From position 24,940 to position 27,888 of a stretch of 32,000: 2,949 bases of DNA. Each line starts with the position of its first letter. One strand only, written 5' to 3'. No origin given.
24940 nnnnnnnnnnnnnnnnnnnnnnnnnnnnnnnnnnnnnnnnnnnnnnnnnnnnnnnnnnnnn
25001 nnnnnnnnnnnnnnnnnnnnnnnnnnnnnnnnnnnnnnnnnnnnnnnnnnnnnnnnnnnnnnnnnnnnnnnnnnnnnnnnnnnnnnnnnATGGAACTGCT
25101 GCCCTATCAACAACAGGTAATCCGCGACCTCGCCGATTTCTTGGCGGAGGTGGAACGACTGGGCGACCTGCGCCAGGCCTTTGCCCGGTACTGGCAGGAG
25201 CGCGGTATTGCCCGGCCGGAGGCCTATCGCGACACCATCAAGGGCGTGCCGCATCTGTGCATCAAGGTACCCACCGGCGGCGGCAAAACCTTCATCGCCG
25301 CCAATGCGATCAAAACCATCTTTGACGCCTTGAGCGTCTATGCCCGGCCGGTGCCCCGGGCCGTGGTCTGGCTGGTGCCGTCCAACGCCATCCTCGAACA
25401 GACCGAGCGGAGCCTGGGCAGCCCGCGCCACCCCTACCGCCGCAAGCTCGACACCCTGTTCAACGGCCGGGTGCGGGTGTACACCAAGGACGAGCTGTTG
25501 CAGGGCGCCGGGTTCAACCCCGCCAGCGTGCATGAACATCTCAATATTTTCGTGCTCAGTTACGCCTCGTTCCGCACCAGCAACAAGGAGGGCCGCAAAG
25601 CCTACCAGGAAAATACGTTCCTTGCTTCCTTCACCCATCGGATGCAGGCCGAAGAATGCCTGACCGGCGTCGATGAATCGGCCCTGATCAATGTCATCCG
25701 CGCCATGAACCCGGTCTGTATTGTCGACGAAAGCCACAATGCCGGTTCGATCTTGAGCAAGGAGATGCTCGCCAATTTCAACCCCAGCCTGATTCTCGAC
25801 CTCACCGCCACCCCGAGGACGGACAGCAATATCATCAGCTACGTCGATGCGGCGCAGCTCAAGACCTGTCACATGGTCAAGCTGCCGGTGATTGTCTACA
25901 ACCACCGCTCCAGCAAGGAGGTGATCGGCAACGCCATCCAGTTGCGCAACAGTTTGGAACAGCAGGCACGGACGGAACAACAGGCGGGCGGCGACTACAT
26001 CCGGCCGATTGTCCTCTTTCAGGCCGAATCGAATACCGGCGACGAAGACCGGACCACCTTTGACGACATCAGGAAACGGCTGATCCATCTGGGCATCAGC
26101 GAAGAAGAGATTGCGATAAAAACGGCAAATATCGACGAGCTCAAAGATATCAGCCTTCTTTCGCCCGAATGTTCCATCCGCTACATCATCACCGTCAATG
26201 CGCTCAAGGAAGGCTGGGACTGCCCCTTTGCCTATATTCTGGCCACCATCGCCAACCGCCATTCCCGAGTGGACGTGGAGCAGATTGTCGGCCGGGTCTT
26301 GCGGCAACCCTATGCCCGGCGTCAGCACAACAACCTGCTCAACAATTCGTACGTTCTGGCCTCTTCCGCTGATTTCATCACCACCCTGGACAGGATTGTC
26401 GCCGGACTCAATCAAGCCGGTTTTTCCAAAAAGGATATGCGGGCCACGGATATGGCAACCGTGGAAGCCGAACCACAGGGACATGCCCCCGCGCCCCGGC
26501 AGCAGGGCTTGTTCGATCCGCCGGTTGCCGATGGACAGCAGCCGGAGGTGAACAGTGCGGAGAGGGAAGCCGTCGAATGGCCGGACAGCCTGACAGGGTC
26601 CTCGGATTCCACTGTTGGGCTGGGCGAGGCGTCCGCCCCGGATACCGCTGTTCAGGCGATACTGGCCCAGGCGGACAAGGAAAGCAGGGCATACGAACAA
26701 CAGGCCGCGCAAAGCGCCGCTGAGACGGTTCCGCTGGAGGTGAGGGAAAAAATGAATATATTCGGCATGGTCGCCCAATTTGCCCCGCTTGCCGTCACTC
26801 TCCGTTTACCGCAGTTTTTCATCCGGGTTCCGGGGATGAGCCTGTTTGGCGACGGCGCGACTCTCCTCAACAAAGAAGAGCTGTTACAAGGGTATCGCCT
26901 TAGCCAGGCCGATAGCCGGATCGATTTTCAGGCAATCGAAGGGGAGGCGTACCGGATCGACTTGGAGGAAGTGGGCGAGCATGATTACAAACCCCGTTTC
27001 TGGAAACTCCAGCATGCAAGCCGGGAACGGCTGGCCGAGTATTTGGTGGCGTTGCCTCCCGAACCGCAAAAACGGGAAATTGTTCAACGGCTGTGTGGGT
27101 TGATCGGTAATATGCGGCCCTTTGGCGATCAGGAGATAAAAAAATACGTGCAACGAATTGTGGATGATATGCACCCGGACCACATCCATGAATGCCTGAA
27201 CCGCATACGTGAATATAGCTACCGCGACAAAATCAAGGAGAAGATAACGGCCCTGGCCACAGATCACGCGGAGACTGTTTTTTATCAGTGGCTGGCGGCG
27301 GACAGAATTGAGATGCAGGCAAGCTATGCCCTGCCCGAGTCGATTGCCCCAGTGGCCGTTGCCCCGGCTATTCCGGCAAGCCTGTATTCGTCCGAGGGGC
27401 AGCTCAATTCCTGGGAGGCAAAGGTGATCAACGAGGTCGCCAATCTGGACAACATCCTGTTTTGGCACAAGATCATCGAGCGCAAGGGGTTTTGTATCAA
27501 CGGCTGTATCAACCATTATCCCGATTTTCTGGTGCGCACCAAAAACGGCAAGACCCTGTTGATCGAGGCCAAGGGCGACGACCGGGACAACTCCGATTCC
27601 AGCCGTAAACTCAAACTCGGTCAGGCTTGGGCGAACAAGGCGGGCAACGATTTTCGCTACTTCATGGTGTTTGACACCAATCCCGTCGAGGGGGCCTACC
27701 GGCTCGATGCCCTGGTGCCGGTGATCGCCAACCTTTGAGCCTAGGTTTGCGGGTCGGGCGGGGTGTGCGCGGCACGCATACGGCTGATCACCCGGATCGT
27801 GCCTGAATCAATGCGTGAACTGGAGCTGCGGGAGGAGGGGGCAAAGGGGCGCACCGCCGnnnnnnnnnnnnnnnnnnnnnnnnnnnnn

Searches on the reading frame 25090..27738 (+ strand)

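Call 24: search_protein_families(library=pfam, proteins=[window:25090-27738:+], max_evalue=0.001)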
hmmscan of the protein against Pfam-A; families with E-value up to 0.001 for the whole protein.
window:25090-27738:+ (882 aa): 1 family
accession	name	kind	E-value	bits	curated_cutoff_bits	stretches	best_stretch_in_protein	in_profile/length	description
PF04851.21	ResIII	-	8.6e-18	65.2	22.5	1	1-243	2-163/164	Type III restriction enzyme, res subunit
